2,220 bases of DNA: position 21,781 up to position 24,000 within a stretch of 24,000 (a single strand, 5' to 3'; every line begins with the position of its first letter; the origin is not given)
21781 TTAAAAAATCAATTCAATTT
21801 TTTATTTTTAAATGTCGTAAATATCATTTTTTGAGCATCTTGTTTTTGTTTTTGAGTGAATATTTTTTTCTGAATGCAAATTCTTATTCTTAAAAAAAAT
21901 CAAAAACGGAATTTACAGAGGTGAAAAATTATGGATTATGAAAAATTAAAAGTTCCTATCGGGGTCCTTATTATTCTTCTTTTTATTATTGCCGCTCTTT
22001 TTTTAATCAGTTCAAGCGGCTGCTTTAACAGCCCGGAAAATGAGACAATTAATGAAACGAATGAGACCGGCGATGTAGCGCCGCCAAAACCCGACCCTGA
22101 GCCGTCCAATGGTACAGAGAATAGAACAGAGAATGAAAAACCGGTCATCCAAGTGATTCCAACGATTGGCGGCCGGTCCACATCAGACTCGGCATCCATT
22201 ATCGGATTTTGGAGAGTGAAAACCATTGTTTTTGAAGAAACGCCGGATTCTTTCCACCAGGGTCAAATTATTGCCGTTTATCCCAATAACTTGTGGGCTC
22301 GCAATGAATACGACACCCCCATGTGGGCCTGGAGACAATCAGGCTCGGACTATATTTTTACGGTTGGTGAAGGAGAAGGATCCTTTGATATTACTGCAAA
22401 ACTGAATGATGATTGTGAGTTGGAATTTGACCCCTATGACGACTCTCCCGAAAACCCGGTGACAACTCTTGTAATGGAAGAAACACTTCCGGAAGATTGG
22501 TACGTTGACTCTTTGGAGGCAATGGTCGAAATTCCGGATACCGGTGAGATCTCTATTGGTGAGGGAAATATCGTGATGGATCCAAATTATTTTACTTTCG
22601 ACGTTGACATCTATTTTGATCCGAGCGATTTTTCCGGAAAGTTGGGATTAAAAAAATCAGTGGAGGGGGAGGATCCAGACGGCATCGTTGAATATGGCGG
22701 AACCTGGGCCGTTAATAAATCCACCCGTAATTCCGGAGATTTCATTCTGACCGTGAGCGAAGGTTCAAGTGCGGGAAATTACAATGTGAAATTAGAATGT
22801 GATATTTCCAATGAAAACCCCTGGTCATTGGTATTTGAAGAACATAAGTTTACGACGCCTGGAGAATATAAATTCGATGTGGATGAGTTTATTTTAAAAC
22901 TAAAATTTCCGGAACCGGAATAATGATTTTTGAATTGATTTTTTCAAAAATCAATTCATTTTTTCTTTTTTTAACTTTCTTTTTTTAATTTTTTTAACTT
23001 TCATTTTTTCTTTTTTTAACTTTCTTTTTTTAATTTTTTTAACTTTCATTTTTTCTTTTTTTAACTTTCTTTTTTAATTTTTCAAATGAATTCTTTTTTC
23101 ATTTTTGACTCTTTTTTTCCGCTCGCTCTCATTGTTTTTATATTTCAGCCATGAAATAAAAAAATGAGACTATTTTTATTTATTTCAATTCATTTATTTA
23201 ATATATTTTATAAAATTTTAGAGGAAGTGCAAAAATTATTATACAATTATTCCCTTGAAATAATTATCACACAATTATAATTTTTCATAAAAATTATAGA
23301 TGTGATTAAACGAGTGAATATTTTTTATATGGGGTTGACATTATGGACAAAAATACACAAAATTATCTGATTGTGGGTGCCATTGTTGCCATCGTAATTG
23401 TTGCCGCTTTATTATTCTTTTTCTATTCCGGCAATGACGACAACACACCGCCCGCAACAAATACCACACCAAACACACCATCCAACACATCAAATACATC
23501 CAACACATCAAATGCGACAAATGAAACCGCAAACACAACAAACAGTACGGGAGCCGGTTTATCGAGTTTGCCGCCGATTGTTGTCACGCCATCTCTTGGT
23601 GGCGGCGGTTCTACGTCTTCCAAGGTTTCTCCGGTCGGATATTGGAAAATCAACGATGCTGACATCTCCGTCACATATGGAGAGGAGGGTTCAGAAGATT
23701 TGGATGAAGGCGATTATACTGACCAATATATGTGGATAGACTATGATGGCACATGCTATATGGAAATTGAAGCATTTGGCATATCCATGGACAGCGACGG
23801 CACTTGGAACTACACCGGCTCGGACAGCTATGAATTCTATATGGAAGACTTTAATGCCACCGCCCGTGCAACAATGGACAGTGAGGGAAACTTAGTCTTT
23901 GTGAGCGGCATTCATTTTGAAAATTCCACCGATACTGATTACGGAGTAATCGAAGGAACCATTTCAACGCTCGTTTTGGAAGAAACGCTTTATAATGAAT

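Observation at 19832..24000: Tandem array of an uncharacterised, rapidly diverging family of anchored, glycan-stalked extracellular proteins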

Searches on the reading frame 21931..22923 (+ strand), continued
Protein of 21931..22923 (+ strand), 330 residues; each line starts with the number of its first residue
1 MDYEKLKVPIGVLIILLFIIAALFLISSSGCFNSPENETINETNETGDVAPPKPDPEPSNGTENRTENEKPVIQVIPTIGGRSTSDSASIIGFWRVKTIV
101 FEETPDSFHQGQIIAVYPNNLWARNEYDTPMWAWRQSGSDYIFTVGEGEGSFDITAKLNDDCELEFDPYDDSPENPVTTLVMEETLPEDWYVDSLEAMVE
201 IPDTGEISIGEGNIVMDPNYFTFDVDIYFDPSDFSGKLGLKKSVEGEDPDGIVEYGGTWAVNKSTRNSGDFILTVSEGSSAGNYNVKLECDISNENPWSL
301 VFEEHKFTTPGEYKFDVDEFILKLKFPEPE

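Call 92: find_encoding_contigs(protein=P0009, flank=10000, max_places=2)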
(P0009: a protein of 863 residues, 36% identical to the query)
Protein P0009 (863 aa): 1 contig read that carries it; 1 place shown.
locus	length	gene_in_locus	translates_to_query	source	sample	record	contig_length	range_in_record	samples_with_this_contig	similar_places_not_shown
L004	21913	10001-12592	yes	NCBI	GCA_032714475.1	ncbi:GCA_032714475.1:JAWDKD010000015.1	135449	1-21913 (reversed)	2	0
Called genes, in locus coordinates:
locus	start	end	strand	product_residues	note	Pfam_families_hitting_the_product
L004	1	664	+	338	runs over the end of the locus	-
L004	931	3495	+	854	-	PF07581:Glug (faint)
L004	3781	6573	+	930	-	PF07581:Glug (faint)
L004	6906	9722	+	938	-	PF07581:Glug (faint)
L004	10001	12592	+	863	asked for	PF07581:Glug (faint)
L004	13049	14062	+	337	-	-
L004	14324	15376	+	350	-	-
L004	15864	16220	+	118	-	-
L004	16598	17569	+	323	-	PF01699:Na_Ca_ex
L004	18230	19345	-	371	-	PF01866:Diphthamide_syn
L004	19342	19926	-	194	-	PF00156:Pribosyltran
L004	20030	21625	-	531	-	PF01406:tRNA-synt_1e (faint), PF01921:tRNA-synt_1f, PF09334:tRNA-synt_1g (faint)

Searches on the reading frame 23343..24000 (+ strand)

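Call 6: search_protein_families(library=pfam, proteins=[window:23343-24000:+], max_evalue=1)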
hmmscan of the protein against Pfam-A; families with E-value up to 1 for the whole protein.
window:23343-24000:+ (219 aa): 2 families
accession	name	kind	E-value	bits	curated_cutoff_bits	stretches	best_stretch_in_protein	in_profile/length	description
PF21827.1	New_glue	-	0.0032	17.6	31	1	14-69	6-62/94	New glue protein family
PF20087.4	DUF6479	-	0.049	14.5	25.4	1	8-56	23-71/120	Family of unknown function (DUF6479)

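Call 7: search_protein_families(library=ncbifam, proteins=[window:23343-24000:+], max_evalue=1)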
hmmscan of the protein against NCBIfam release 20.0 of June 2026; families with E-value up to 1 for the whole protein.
window:23343-24000:+ (219 aa): 8 families
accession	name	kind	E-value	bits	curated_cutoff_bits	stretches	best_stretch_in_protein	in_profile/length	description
NF042931.1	SAG1386_EF1546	equivalog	0.0027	17.8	80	1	10-66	33-88/158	SAG1386/EF1546 family surface-associated protein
TIGR03931.1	T7SS_Rv3446c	hypoth_equivalog_domain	0.005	17.2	47.6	1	11-71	4-59/194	type VII secretion-associated protein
TIGR03593.1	yidC_nterm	equivalog_domain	0.025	14.2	58.25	1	6-68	2-63/363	membrane protein insertase YidC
NF033512.1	T2SS_chap_CpaB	equivalog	0.037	14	90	1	6-58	2-53/206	metalloprotease secretion chaperone CpaB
NF004930.0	PRK06287.1-1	subfamily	0.044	13.7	142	1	5-34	3-31/110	cobalt transport protein CbiN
NF033885.1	conj_TraP_IncI1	equivalog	0.063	13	135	1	14-68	19-75/217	conjugal transfer protein TraP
NF003750.0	PRK05346.2-1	equivalog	0.063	12.8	352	1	1-32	1-32/225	Na(+)-translocating NADH-quinone reductase subunit C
NF006283.1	PRK08455.1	equivalog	0.076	12.6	187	1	9-67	22-79/182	flagellar basal body-associated protein FliL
